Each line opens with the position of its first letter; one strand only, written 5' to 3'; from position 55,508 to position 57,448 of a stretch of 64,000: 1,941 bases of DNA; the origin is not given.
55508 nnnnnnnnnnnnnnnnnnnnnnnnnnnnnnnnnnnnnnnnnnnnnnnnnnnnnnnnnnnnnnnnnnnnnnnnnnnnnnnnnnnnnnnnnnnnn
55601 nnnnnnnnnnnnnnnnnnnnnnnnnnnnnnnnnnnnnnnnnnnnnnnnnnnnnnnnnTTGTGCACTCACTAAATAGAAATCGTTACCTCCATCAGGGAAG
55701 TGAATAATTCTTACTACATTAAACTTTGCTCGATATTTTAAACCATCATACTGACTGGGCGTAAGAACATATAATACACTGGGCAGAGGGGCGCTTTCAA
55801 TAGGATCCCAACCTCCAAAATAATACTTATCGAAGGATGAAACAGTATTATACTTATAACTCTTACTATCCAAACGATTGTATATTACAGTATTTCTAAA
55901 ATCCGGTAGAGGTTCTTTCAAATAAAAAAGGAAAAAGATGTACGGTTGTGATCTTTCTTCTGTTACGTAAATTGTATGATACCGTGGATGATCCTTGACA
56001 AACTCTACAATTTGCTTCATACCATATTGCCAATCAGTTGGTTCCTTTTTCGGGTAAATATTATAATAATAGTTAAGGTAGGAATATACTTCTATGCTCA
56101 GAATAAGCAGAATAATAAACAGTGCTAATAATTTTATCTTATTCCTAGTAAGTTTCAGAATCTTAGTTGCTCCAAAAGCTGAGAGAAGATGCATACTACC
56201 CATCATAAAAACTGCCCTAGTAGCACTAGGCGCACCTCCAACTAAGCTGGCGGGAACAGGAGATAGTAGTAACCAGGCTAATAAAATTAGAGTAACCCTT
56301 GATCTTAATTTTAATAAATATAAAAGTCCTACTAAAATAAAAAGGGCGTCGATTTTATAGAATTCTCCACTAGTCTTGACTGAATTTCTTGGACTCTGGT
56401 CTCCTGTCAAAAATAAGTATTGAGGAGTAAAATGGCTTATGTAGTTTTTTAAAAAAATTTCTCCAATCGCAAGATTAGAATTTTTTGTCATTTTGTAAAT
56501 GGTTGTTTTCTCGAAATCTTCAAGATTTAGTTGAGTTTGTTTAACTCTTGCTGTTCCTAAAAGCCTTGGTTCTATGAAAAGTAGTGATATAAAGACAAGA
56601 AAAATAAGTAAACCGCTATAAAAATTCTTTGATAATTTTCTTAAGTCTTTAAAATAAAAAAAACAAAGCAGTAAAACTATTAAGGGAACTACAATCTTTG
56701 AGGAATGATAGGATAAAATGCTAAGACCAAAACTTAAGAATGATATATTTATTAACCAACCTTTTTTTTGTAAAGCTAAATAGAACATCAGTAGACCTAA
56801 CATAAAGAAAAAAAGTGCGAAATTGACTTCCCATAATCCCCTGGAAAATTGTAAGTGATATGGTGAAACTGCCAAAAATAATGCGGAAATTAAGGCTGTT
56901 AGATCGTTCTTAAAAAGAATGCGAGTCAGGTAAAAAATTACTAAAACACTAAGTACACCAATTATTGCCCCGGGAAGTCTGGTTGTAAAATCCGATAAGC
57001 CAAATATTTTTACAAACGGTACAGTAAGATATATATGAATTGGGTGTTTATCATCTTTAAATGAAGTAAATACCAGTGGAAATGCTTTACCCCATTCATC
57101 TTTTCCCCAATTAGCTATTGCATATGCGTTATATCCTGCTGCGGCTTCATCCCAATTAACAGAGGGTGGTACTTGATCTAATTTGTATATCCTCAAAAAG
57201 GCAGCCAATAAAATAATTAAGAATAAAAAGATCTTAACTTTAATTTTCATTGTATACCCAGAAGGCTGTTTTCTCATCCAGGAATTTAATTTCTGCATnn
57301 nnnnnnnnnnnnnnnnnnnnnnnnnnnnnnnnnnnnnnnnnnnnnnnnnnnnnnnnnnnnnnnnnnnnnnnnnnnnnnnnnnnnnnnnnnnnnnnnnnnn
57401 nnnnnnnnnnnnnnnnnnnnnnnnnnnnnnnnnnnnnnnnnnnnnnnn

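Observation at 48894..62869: Array of five GT39/ArnT-like GT-C paralogs with tandem duplicates, a PIG-V-like protein, a Wzx-like flippase, and eight or nine GtrB/DPM1-type GT2s in the window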

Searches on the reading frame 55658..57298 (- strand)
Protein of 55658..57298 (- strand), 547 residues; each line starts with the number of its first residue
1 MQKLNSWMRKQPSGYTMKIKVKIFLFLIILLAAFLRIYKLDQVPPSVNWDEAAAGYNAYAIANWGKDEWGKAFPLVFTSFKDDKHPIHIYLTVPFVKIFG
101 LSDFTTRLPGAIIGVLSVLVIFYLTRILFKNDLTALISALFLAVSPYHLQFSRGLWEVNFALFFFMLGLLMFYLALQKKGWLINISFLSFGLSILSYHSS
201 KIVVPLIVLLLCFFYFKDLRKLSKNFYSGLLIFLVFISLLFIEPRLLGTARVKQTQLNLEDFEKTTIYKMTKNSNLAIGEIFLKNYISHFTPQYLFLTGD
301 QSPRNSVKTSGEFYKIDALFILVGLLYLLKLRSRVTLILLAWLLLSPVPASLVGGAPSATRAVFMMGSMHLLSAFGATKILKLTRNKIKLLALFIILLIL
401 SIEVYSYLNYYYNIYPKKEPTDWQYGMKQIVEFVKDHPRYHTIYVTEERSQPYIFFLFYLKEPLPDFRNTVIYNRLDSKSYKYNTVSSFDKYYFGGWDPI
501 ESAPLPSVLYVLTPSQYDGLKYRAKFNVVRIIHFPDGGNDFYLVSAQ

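Call 6: search_protein_families(library=pfam, proteins=[window:55658-57298:-], max_evalue=0.01)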
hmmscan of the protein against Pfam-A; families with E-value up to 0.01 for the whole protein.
window:55658-57298:- (547 aa): 2 families
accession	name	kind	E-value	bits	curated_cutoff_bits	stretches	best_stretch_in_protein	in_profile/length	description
PF13231.12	PMT_2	-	5.3e-14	53.2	26.1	1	84-238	2-155/160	Dolichyl-phosphate-mannose-protein mannosyltransferase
PF02366.24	PMT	-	4.5e-06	26.8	22.7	1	28-219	3-200/245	Dolichyl-phosphate-mannose-protein mannosyltransferase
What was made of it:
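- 55655..57298 (-): PMT_B: PMT_2 GT-C, third member of the triad (true start probably Met17 at 57250). PF13231 at 53.2 bits (call 6).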

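Call 15: find_encoding_contigs(protein=window:55658-57298:-, flank=10000, max_places=5)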
Protein window:55658-57298:- (547 aa): 3 contigs read that carry it; 2 places shown.
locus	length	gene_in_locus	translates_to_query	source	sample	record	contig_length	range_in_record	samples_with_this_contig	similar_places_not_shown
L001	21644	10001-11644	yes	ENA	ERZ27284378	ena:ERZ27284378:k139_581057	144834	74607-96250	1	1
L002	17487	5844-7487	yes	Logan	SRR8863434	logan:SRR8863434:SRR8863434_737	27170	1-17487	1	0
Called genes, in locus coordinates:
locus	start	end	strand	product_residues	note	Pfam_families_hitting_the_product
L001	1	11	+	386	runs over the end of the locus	-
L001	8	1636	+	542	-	PF02366:PMT (weak), PF13231:PMT_2 (weak)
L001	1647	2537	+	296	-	PF00535:Glycos_transf_2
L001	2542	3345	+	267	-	PF00535:Glycos_transf_2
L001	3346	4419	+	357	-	PF00534:Glycos_transf_1, PF13692:Glyco_trans_1_4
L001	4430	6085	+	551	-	PF02366:PMT (weak), PF13231:PMT_2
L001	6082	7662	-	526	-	PF02366:PMT, PF13231:PMT_2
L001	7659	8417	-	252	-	-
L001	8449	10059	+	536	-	PF13231:PMT_2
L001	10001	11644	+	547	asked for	PF02366:PMT (weak), PF13231:PMT_2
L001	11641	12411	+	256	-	PF00535:Glycos_transf_2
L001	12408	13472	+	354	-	PF13439:Glyco_transf_4 (faint), PF00534:Glycos_transf_1, PF13692:Glyco_trans_1_4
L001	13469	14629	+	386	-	PF04188:Mannosyl_trans2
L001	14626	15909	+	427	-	PF01943:Polysacc_synt, PF13440:Polysacc_synt_3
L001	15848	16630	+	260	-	PF00535:Glycos_transf_2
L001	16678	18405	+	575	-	PF13231:PMT_2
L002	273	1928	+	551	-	PF02366:PMT (weak), PF13231:PMT_2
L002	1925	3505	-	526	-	PF02366:PMT, PF13231:PMT_2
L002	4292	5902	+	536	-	PF13231:PMT_2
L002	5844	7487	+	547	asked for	PF02366:PMT (weak), PF13231:PMT_2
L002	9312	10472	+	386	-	PF04188:Mannosyl_trans2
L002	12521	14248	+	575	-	PF13231:PMT_2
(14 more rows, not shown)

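Call 16: find_homologous_proteins(query=window:55658-57298:-, max_evalue=1e-10)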
Query window:55658-57298:- (547 aa): 897 proteins with E <= 1e-10 among 8000 candidates; the best 120 are listed.
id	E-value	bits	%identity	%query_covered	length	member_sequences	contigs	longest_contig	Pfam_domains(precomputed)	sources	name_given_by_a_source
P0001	0.0e+0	1215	100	100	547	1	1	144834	PF02366.25,PF13231.13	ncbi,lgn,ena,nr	ncbi:MAG: Glycosyl transferase family 39 [Microgenomates group bacterium Gr01-1014_7]|nr:MAG: Glycos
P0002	2.1e-294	995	84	97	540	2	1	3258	PF02366.25,PF13231.13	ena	-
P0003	4.5e-271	918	76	97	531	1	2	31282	PF13231.13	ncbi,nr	ncbi:glycosyltransferase family 39 protein [Candidatus Daviesbacteria bacterium]|nr:glycosyltransfer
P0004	2.3e-269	913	76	97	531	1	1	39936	PF13231.13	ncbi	-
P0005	2.2e-267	906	75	97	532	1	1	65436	PF13231.13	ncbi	-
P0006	6.0e-262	888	72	97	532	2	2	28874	PF13231.13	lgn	-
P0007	5.6e-248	842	70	97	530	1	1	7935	PF02366.25,PF13231.13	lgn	-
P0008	1.0e-246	838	69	94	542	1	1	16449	PF02366.25,PF13231.13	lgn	-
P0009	1.7e-245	834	70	93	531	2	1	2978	PF02366.25,PF13231.13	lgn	-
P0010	2.0e-245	834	71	96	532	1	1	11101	PF13231.13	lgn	-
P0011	2.9e-245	833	70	94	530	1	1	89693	PF02366.25,PF13231.13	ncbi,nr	ncbi:MAG: glycosyltransferase family 39 protein [Candidatus Daviesbacteria bacterium]|nr:glycosyltra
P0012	4.1e-245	833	71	94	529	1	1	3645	PF02366.25,PF13231.13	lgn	-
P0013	1.0e-244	831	70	94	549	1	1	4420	PF13231.13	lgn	-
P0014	1.7e-244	831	69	97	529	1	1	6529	PF02366.25,PF13231.13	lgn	-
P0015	1.0e-243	828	67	97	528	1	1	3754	PF02366.25,PF13231.13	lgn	-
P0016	1.3e-243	828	71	93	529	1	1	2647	PF02366.25,PF13231.13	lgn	-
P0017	5.6e-242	822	68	96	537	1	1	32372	PF13231.13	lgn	-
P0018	9.1e-242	822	69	94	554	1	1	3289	PF13231.13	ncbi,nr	ncbi:MAG: glycosyltransferase family 39 protein, partial [Actinobacteria bacterium]|nr:glycosyltrans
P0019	4.4e-241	819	69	97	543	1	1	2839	PF02366.25,PF13231.13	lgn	-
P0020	1.0e-240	818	68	94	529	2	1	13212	PF02366.25,PF13231.13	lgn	-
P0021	2.7e-240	817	68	96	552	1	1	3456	PF13231.13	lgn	-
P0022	1.3e-239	815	67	93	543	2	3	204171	PF02366.25,PF13231.13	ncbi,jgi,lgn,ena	-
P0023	2.2e-238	811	68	96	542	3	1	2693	PF02366.25,PF13231.13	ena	-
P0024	2.9e-238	810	67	95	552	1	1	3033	PF13231.13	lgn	-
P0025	6.3e-238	809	68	96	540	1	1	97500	PF02366.25,PF13231.13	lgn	-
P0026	6.6e-238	809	66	97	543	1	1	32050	PF02366.25,PF13231.13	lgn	-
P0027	8.1e-237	805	67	97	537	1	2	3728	PF02366.25,PF13231.13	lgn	-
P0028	3.9e-236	803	66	95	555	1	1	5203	PF02366.25,PF13231.13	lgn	-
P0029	4.8e-236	803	68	97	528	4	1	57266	PF02366.25,PF13231.13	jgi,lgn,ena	-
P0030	5.9e-236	803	66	97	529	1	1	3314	PF13231.13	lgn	-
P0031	8.7e-235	799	66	97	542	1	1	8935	PF02366.25,PF13231.13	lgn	-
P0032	3.3e-234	797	66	96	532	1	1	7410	PF13231.13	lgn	-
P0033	1.9e-233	794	66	97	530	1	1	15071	PF13231.13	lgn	-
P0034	7.7e-233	792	65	97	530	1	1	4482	PF02366.25,PF13231.13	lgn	-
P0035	1.0e-232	792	65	93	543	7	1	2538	PF02366.25,PF13231.13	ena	-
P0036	2.8e-232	790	66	94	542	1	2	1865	PF02366.25,PF13231.13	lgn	-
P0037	1.4e-231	788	66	97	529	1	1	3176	PF02366.25,PF13231.13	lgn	-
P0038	1.8e-230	784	65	97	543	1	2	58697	PF13231.13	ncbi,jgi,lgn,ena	-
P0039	2.1e-230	784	64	97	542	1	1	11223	PF02366.25,PF13231.13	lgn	-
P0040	1.3e-229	782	65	97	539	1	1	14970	PF02366.25,PF13231.13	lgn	-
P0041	1.3e-229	782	66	94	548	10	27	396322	PF13231.13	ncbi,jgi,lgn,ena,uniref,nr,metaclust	ncbi:hypothetical protein A2778_04010 [Candidatus Daviesbacteria bacterium RIFCSPHIGHO2_01_FULL_40_2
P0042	6.3e-228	776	66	97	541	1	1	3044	PF02366.25,PF13231.13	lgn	-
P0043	6.5e-228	776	66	94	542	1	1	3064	PF02366.25,PF13231.13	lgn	-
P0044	1.1e-227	775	64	95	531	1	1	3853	PF02366.25,PF13231.13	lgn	-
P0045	3.1e-227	774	66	94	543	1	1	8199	PF02366.25,PF13231.13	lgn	-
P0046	2.0e-226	771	64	96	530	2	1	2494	PF02366.25,PF13231.13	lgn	-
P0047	6.0e-226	769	65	94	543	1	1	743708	PF02366.25,PF13231.13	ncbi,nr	ncbi:MAG: glycosyltransferase family 39 protein [Candidatus Daviesbacteria bacterium]|nr:glycosyltra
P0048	1.2e-225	768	63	94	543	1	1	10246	PF02366.25,PF13231.13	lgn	-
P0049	1.7e-225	768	65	97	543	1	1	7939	PF13231.13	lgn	-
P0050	3.2e-225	767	65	97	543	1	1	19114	PF02366.25,PF13231.13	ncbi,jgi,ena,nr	ncbi:glycosyltransferase family 39 protein [Patescibacteria group bacterium]|nr:glycosyltransferase 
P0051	2.8e-224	764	66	94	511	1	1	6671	PF02366.25,PF13231.13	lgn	-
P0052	4.7e-224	763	64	94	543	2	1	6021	PF02366.25,PF13231.13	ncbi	-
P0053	7.3e-224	763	64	97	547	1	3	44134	PF02366.25,PF13231.13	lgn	-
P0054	3.1e-221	754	63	93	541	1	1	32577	PF13231.13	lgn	-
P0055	3.1e-220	751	61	97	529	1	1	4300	PF02366.25,PF13231.13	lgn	-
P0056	5.6e-220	750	62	94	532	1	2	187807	PF13231.13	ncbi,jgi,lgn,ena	-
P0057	2.2e-218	745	62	94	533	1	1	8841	PF02366.25,PF13231.13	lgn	-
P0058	4.1e-217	740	61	97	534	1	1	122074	PF02366.25,PF13231.13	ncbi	-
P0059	3.5e-215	734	62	97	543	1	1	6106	PF13231.13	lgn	-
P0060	1.0e-214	732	62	95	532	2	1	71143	PF02366.25,PF13231.13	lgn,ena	-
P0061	1.1e-211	722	59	97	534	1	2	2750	PF02366.25,PF13231.13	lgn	-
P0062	7.0e-209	713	60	97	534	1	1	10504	PF02366.25,PF13231.13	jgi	jgi:4-amino-4-deoxy-L-arabinose transferase-like glycosyltransferase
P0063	1.2e-206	706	59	97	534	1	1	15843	PF02366.25,PF13231.13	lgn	-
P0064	6.5e-206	703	59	94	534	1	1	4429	PF13231.13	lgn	-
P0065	1.3e-198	679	69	81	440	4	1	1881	PF13231.13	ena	-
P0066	1.9e-194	666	56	97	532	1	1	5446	PF02366.25,PF13231.13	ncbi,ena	-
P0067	2.7e-192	658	57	95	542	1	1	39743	PF02366.25,PF13231.13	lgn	-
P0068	2.3e-191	655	58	96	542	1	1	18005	PF02366.25,PF13231.13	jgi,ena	-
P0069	3.1e-191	655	57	94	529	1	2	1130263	PF13231.13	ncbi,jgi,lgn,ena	ncbi:MAG: glycosyltransferase family 39 protein [Microgenomates group bacterium]|jgi:4-amino-4-deoxy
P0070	3.1e-190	652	57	94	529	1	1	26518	PF02366.25,PF13231.13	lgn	-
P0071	5.4e-190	651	55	97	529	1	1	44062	PF13231.13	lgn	-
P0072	7.6e-190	650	57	94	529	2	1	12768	PF02366.25,PF13231.13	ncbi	-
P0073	9.5e-190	650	57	94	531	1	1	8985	PF02366.25,PF13231.13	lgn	-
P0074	4.3e-189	648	56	96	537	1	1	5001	PF02366.25,PF13231.13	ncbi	-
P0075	1.6e-188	646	56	97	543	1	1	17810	PF02366.25,PF13231.13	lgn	-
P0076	3.1e-188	645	57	97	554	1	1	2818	PF02366.25,PF13231.13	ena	-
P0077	4.6e-188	644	56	94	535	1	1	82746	PF02366.25,PF13231.13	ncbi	-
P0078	1.1e-187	643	57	94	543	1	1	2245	PF02366.25,PF13231.13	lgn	-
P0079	1.4e-187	643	57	94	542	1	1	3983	PF02366.25,PF13231.13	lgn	-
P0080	2.3e-187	642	55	95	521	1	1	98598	PF02366.25,PF13231.13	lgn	-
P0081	2.4e-187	642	54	93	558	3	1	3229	PF13231.13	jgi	-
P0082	1.6e-186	639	53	96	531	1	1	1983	PF13231.13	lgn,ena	-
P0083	2.1e-186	639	55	97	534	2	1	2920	PF13231.13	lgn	-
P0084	3.7e-186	638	53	97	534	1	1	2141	PF02366.25,PF13231.13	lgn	-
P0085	1.2e-185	637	55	94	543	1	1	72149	PF02366.25,PF13231.13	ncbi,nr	ncbi:MAG: glycosyltransferase family 39 protein [Candidatus Daviesbacteria bacterium]|nr:glycosyltra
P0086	1.2e-185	636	55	93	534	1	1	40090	PF13231.13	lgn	-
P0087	1.7e-185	636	54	96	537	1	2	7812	PF02366.25,PF13231.13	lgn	-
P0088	1.6e-184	633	54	93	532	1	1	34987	PF02366.25,PF13231.13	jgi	jgi:4-amino-4-deoxy-L-arabinose transferase-like glycosyltransferase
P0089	2.0e-184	632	55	97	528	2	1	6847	PF02366.25,PF13231.13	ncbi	-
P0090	3.6e-184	632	55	97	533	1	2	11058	PF02366.25,PF13231.13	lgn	-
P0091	1.1e-183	630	55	96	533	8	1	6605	PF02366.25,PF13231.13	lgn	-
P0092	2.9e-182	625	52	97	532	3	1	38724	PF13231.13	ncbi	-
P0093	3.4e-182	625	54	97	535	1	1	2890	PF13231.13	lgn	-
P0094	6.5e-182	624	55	97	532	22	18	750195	PF13231.13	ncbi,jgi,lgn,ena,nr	ncbi:MAG: Glycosyl transferase family 39 [uncultured bacterium]|nr:MAG: Glycosyl transferase family 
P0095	1.6e-181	623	54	97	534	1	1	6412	PF13231.13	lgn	-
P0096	1.9e-181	623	56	94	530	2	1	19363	PF02366.25,PF13231.13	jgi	jgi:4-amino-4-deoxy-L-arabinose transferase-like glycosyltransferase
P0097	5.3e-181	621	55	93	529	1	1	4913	PF13231.13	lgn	-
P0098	7.6e-181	621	53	97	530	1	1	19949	PF02366.25,PF13231.13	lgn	-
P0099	9.2e-181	620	55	96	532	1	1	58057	PF02366.25,PF13231.13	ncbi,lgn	-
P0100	1.1e-180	620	55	96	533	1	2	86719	PF13231.13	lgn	-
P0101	1.7e-180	619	54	97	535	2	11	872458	PF13231.13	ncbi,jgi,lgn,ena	ncbi:MAG: glycosyltransferase family 39 protein [Candidatus Microgenomates bacterium]|jgi:4-amino-4-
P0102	1.7e-180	619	53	94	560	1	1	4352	PF13231.13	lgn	-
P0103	1.9e-180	619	54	97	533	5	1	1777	PF02366.25,PF13231.13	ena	-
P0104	2.2e-180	619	54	97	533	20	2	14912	PF13231.13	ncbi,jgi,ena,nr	ncbi:MAG: Glycosyl transferase family 39 [uncultured bacterium]|nr:MAG: Glycosyl transferase family 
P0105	3.8e-180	618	54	95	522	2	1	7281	PF13231.13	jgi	jgi:4-amino-4-deoxy-L-arabinose transferase-like glycosyltransferase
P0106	4.7e-180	618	53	96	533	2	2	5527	PF02366.25,PF13231.13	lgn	-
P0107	5.3e-180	618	54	98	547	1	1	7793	PF13231.13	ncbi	-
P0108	8.1e-180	617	53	93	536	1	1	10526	PF02366.25,PF13231.13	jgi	jgi:hypothetical protein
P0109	1.7e-179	616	53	96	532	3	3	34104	PF02366.25,PF13231.13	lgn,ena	-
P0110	1.8e-179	616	53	97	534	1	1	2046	PF13231.13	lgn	-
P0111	2.5e-179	616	53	97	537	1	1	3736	PF02366.25,PF13231.13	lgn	-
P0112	3.1e-179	615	54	94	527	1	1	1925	PF13231.13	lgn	-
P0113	4.1e-179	615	54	94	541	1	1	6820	PF13231.13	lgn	-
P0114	2.2e-178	613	55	95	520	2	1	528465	PF02366.25,PF13231.13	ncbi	-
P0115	2.7e-178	612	54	94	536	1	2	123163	PF02366.25,PF13231.13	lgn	-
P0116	5.2e-178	611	55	97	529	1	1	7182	PF13231.13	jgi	jgi:4-amino-4-deoxy-L-arabinose transferase-like glycosyltransferase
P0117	7.4e-178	611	53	96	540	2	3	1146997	PF02366.25,PF13231.13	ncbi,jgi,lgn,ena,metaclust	metaclust:\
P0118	1.8e-177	610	53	96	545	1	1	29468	PF13231.13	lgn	-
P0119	2.5e-177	609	53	97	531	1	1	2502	PF02366.25,PF13231.13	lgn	-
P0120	2.6e-177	609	52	95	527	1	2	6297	PF02366.25,PF13231.13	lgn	-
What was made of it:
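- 55655..57298 (-): 100% identical to NCBI 'Glycosyl transferase family 39 [Microgenomates group bacterium Gr01-1014_7]' (call 16).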

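Call 17: find_encoding_contigs(protein=P0047, flank=10000, max_places=2)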
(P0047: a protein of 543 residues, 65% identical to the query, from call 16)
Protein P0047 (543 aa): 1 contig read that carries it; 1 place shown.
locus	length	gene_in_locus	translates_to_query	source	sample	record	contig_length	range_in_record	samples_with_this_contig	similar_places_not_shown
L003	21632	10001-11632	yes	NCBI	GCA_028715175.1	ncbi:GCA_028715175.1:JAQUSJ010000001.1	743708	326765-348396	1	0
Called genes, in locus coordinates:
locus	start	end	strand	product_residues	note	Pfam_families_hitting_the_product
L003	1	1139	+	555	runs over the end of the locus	PF13231:PMT_2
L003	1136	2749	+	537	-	PF13231:PMT_2 (weak)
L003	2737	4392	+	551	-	PF13231:PMT_2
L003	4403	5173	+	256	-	PF00535:Glycos_transf_2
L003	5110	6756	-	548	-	PF10131:PTPS_related (faint)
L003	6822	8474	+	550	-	PF02366:PMT, PF13231:PMT_2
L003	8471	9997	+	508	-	PF02366:PMT, PF13231:PMT_2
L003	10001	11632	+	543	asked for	PF02366:PMT (weak), PF13231:PMT_2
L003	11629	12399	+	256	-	PF00535:Glycos_transf_2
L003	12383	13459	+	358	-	PF13439:Glyco_transf_4, PF20706:GT4-conflict (weak), PF00534:Glycos_transf_1, PF13692:Glyco_trans_1_4, PF13524:Glyco_trans_1_2 (weak)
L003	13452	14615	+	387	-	-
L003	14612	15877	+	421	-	PF01943:Polysacc_synt, PF13440:Polysacc_synt_3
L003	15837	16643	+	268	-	PF00535:Glycos_transf_2, PF13641:Glyco_tranf_2_3 (weak)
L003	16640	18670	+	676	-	-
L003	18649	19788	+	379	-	PF13439:Glyco_transf_4, PF13579:Glyco_trans_4_4 (weak), PF20706:GT4-conflict, PF00534:Glycos_transf_1, PF13692:Glyco_trans_1_4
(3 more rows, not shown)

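Call 18: find_encoding_contigs(protein=P0069, flank=10000, max_places=2)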
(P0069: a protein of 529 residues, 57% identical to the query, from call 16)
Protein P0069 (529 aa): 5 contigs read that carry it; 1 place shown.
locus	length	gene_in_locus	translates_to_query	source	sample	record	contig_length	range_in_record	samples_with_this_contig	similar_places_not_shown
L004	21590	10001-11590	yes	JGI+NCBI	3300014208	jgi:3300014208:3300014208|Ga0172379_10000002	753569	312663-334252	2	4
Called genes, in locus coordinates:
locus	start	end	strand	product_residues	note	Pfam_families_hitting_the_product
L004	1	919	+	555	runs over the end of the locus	PF13231:PMT_2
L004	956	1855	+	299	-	PF00535:Glycos_transf_2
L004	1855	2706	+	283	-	PF00535:Glycos_transf_2, PF13641:Glyco_tranf_2_3, PF13632:Glyco_trans_2_3 (weak)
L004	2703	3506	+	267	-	PF00535:Glycos_transf_2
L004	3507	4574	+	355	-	PF00534:Glycos_transf_1, PF13692:Glyco_trans_1_4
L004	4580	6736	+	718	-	PF00535:Glycos_transf_2, PF10111:Glyco_tranf_2_2, PF13641:Glyco_tranf_2_3, PF02709:Glyco_transf_7C (weak)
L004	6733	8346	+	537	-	PF02366:PMT, PF13231:PMT_2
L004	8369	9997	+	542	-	PF02366:PMT, PF13231:PMT_2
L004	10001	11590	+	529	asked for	PF13231:PMT_2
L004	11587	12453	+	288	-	PF00535:Glycos_transf_2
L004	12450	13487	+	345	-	PF13579:Glyco_trans_4_4 (faint), PF13439:Glyco_transf_4, PF00534:Glycos_transf_1, PF13692:Glyco_trans_1_4, PF13524:Glyco_trans_1_2 (weak), PF20706:GT4-conflict (weak)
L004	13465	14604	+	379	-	PF04188:Mannosyl_trans2 (weak)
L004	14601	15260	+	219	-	PF00535:Glycos_transf_2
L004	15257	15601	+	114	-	PF10066:DUF2304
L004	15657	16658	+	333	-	PF01073:3Beta_HSD, PF01370:Epimerase, PF02719:Polysacc_synt_2, PF04321:RmlD_sub_bind, PF05368:NmrA, PF07993:NAD_binding_4, PF13460:NAD_binding_10, PF16363:GDP_Man_Dehyd, +1 more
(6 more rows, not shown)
